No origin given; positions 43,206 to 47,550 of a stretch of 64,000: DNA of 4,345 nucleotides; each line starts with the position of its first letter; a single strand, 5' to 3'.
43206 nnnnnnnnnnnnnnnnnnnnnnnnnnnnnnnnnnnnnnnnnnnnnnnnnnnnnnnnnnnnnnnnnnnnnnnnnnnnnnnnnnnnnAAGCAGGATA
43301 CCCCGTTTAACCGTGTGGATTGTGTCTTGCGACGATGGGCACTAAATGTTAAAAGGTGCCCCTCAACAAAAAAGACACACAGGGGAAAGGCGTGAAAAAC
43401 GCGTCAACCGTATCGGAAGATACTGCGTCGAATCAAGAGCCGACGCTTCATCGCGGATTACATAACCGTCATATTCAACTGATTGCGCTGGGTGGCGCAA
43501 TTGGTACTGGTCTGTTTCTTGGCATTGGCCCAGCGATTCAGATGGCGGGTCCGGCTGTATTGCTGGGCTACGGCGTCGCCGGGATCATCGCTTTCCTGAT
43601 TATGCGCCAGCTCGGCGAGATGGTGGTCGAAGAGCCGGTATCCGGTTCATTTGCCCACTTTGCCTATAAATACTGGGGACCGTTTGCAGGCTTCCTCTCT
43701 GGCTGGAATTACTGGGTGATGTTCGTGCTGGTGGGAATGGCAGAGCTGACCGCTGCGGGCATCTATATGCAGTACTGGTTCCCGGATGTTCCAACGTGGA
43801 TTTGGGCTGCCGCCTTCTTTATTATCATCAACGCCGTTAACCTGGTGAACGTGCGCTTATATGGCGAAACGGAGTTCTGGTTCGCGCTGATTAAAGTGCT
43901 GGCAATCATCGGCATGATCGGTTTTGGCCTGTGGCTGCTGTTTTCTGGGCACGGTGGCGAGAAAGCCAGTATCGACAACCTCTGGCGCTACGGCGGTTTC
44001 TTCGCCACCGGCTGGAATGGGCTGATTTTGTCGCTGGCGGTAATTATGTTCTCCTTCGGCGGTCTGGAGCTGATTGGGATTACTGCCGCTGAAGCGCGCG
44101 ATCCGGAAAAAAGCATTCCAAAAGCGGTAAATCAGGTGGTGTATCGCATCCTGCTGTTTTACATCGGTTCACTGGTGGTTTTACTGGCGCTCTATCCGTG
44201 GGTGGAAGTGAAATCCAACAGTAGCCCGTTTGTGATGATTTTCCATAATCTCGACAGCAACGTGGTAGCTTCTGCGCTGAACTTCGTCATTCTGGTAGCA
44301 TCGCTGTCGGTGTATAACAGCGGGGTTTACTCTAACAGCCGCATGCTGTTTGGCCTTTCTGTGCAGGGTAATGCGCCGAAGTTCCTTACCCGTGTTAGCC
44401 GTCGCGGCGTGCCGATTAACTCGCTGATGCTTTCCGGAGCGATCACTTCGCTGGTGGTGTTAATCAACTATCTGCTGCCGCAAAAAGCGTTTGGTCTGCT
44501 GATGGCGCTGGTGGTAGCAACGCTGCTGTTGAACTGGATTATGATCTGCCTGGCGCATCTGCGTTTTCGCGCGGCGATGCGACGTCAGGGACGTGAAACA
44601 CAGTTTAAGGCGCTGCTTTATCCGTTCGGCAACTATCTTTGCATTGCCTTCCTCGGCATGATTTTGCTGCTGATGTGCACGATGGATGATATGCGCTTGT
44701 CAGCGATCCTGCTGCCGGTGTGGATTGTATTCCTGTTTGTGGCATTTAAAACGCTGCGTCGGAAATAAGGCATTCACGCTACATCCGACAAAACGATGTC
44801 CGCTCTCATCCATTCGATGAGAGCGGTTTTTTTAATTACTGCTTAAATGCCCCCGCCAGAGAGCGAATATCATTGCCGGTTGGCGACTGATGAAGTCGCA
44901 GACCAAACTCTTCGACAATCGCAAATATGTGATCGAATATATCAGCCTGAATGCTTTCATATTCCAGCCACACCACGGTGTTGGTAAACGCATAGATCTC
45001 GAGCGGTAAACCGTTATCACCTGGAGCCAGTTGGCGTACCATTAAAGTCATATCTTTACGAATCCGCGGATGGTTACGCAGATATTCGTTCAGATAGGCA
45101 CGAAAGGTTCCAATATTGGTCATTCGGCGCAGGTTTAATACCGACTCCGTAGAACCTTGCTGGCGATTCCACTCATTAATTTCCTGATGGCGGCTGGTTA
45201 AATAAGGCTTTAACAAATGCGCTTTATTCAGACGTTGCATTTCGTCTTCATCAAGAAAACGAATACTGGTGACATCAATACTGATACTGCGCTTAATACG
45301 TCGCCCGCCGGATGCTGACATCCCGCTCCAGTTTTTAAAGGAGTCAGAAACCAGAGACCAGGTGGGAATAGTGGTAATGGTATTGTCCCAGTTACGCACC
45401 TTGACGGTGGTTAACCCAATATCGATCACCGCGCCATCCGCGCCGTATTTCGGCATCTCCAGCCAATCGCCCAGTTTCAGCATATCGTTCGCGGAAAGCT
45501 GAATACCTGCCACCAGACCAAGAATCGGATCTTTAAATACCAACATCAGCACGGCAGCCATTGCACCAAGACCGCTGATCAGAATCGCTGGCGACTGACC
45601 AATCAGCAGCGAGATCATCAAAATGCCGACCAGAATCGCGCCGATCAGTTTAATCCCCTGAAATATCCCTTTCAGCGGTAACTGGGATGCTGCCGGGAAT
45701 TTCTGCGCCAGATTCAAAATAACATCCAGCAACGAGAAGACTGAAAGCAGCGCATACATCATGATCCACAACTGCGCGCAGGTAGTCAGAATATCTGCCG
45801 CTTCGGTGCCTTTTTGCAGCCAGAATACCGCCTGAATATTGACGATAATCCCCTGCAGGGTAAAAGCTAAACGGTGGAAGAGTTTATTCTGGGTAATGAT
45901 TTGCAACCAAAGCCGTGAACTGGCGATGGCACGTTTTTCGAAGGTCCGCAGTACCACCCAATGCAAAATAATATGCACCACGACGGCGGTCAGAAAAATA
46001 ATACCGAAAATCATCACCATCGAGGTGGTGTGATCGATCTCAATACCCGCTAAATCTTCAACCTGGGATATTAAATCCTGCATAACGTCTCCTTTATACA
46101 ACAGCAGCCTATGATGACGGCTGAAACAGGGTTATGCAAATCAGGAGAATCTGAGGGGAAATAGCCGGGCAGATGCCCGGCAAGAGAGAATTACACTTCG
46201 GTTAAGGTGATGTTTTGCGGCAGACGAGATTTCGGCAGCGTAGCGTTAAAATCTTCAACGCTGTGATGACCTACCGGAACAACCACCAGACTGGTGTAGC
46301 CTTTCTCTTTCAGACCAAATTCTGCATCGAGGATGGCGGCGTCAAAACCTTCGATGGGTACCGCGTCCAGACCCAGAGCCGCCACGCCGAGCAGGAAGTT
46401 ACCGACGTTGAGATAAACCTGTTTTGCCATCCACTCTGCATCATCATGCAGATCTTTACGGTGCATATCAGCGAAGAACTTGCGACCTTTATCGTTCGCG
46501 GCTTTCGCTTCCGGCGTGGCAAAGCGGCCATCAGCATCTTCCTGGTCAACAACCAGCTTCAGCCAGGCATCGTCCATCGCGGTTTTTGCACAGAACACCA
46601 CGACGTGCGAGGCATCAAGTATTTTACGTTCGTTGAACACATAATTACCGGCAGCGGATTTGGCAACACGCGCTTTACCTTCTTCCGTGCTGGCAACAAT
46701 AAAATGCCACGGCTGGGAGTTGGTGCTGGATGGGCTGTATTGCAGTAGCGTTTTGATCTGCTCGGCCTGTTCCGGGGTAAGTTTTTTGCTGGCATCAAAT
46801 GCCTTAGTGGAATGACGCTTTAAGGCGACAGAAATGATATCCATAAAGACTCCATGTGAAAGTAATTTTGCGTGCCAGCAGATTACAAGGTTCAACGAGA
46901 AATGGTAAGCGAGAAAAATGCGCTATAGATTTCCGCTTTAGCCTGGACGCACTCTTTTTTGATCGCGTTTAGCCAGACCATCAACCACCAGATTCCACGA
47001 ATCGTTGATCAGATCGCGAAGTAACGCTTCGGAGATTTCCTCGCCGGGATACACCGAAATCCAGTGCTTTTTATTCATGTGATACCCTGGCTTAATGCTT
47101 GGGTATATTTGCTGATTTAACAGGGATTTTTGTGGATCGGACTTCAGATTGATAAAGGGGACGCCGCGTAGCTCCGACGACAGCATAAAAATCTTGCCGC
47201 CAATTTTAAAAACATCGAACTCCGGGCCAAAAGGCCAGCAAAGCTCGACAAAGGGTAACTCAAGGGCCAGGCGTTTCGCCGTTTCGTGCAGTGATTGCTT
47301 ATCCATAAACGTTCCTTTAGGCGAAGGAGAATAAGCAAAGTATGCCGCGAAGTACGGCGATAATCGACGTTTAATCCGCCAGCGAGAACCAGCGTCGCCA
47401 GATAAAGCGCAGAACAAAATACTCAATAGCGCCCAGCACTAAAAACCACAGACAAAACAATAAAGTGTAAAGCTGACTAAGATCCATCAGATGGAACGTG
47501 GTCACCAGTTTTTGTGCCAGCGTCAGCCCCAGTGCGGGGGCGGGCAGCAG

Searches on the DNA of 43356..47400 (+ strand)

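Call 31: search_dna_similar(query=window:43356-47400:+, collection=ecoli_genomes, mode=near, max_rows=6)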
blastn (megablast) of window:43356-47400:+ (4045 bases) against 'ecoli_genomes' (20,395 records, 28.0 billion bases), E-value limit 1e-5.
Records with a match: 5420; places in all: 5434; records where one place covers at least 80% of the query: 5393.
Genomes with a match: 5406 of 5426; with a place that covers at least 80% of the query: 5393. Places per genome that has any: lowest 1, median 1, highest 4. On chromosomes: 5414 places; on plasmids: 20.
Best place of each record, by identity: >=99% 365; 95-99% 5055.
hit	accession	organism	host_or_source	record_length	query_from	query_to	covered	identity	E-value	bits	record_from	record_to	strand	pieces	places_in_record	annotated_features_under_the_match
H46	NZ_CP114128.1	Escherichia coli strain PE164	pig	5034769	1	4045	100%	100.0%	0e+0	7470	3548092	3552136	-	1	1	pheP: phenylalanine transporter | ybdG: mechanosensitive ion channel YbdG | nfsB: oxygen-insensitive NAD(P)H nitroreductase | ybdF: MmcQ/YjbR family DNA-binding protein | ybdJ: DUF1158 domain-containing protein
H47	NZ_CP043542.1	Escherichia coli strain F2_81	Sus scrofa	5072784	1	4045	100%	100.0%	0e+0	7465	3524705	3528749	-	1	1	pheP: phenylalanine transporter | ybdG: mechanosensitive ion channel YbdG | nfsB: oxygen-insensitive NAD(P)H nitroreductase | ybdF: MmcQ/YjbR family DNA-binding protein | ybdJ: DUF1158 domain-containing protein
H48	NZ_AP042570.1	Escherichia coli strain OkiPb01695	bovine feces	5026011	1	4045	100%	99.3%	0e+0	7321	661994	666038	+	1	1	pheP: phenylalanine transporter | ybdG: mechanosensitive ion channel YbdG | nfsB: oxygen-insensitive NAD(P)H nitroreductase | ybdF: MmcQ/YjbR family DNA-binding protein | ybdJ: DUF1158 domain-containing protein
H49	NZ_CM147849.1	Escherichia coli strain 33F4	Calf of Bos taurus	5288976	1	4045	100%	99.3%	0e+0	7304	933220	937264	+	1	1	pheP: phenylalanine transporter | ybdG: mechanosensitive ion channel YbdG | nfsB: oxygen-insensitive NAD(P)H nitroreductase | ybdF: MmcQ/YjbR family DNA-binding protein | ybdJ: DUF1158 domain-containing protein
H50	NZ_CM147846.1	Escherichia coli strain 32F4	Calf of Bos taurus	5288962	1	4045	100%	99.3%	0e+0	7304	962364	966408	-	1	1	pheP: phenylalanine transporter | ybdG: mechanosensitive ion channel YbdG | nfsB: oxygen-insensitive NAD(P)H nitroreductase | ybdF: MmcQ/YjbR family DNA-binding protein | ybdJ: DUF1158 domain-containing protein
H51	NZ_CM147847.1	Escherichia coli strain 33E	farm environment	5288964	1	4045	100%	99.3%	0e+0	7304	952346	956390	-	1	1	pheP: phenylalanine transporter | ybdG: mechanosensitive ion channel YbdG | nfsB: oxygen-insensitive NAD(P)H nitroreductase | ybdF: MmcQ/YjbR family DNA-binding protein | ybdJ: DUF1158 domain-containing protein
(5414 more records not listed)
